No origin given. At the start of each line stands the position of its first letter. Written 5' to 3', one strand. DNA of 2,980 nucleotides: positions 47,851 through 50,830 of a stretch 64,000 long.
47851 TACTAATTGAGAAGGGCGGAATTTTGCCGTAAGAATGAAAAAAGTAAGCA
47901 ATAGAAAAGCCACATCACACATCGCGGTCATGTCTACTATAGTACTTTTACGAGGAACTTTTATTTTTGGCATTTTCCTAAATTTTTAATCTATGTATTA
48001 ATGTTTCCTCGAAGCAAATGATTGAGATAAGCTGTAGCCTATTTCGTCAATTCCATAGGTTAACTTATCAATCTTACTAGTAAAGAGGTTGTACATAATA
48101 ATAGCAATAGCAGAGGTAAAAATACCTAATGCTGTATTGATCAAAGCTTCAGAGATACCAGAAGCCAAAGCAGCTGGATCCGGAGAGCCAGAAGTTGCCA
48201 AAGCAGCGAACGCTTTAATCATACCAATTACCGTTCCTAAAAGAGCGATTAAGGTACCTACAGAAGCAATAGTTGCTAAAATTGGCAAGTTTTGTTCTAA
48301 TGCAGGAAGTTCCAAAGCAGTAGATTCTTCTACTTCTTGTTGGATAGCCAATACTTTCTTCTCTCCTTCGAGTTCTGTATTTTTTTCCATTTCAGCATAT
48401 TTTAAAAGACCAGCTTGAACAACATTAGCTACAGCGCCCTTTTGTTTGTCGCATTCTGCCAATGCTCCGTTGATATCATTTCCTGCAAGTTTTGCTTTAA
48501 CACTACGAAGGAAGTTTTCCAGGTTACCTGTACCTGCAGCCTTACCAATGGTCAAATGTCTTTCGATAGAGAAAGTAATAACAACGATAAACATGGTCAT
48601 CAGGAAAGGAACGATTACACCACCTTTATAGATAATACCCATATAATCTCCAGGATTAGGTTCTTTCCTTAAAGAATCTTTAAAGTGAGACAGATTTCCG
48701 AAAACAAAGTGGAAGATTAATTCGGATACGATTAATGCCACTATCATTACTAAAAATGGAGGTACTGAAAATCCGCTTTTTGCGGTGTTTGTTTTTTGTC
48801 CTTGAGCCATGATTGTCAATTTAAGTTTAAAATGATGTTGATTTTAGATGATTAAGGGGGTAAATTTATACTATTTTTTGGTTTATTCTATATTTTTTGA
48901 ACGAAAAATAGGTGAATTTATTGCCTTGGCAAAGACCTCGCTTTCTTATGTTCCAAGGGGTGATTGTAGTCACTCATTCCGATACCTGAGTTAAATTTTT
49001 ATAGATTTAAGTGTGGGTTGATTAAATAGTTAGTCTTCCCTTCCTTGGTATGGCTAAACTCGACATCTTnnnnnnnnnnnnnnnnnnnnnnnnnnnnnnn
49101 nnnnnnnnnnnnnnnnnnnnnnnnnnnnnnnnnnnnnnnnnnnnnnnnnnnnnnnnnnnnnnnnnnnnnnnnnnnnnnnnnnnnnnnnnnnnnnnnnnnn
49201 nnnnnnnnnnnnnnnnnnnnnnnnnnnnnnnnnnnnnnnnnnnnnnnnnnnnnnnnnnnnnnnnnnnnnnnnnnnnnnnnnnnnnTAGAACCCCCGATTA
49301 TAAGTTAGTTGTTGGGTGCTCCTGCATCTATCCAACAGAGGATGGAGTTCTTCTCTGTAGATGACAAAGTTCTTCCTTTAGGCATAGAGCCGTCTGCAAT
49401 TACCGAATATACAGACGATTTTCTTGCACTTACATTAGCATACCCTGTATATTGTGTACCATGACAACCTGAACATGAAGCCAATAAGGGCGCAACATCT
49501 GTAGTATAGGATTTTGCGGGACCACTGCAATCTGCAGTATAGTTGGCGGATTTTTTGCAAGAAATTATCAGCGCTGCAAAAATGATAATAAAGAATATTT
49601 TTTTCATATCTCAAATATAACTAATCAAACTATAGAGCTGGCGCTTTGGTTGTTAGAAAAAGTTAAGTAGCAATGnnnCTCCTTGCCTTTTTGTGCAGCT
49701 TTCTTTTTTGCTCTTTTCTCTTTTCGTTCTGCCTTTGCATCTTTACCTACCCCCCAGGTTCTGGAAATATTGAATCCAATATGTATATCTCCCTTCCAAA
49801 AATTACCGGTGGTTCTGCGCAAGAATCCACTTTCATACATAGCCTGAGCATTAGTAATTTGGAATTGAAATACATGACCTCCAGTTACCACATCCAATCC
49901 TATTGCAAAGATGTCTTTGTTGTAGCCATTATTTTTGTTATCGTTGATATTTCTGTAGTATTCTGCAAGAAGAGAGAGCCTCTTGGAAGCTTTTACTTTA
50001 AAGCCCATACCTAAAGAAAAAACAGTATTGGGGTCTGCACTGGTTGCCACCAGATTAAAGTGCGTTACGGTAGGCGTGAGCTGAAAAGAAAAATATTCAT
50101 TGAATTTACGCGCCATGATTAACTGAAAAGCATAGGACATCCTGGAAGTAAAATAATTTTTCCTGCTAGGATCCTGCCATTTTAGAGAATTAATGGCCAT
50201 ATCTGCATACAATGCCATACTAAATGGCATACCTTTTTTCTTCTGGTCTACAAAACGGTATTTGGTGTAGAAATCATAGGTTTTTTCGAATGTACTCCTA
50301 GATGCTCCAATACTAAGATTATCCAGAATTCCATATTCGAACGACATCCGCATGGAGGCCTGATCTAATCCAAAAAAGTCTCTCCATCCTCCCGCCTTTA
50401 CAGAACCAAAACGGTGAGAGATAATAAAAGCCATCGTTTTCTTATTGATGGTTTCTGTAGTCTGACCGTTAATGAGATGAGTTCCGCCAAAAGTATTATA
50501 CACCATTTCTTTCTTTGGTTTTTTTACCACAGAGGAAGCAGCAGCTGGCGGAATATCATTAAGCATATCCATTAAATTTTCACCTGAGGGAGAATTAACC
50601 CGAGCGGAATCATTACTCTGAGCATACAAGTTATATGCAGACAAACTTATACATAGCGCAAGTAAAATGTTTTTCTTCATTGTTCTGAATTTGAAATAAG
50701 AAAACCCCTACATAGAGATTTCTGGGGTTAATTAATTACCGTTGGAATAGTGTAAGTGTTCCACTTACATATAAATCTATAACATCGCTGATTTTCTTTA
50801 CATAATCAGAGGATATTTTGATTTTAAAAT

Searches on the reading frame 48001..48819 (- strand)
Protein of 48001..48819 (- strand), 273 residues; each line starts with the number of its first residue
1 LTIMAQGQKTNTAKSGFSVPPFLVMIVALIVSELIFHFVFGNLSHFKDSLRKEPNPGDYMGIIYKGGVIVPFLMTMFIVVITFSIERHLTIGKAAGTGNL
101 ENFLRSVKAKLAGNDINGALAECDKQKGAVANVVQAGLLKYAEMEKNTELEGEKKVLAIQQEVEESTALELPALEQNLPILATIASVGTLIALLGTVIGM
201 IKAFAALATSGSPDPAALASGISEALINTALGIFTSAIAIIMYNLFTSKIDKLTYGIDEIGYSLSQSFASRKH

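Call 92: search_protein_families(library=pfam, proteins=[window:48001-48819:-], max_evalue=0.00001)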
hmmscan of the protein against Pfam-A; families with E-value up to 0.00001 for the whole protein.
window:48001-48819:- (273 aa): 1 family
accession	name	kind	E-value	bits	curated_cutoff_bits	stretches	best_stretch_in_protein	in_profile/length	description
PF01618.21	MotA_ExbB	-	3.5e-30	104.8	22.9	1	144-256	18-124/127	MotA/TolQ/ExbB proton channel family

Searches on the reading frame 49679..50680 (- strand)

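Call 92: search_protein_families(library=pfam, proteins=[window:49679-50680:-], max_evalue=0.00001)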
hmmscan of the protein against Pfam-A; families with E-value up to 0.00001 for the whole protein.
window:49679-50680:- (334 aa): 1 family
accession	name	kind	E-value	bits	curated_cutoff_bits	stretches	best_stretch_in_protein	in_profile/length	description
PF19089.6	DUF5777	-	5e-90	301.5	23.1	1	64-309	1-247/247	Membrane bound beta barrel domain (DUF5777)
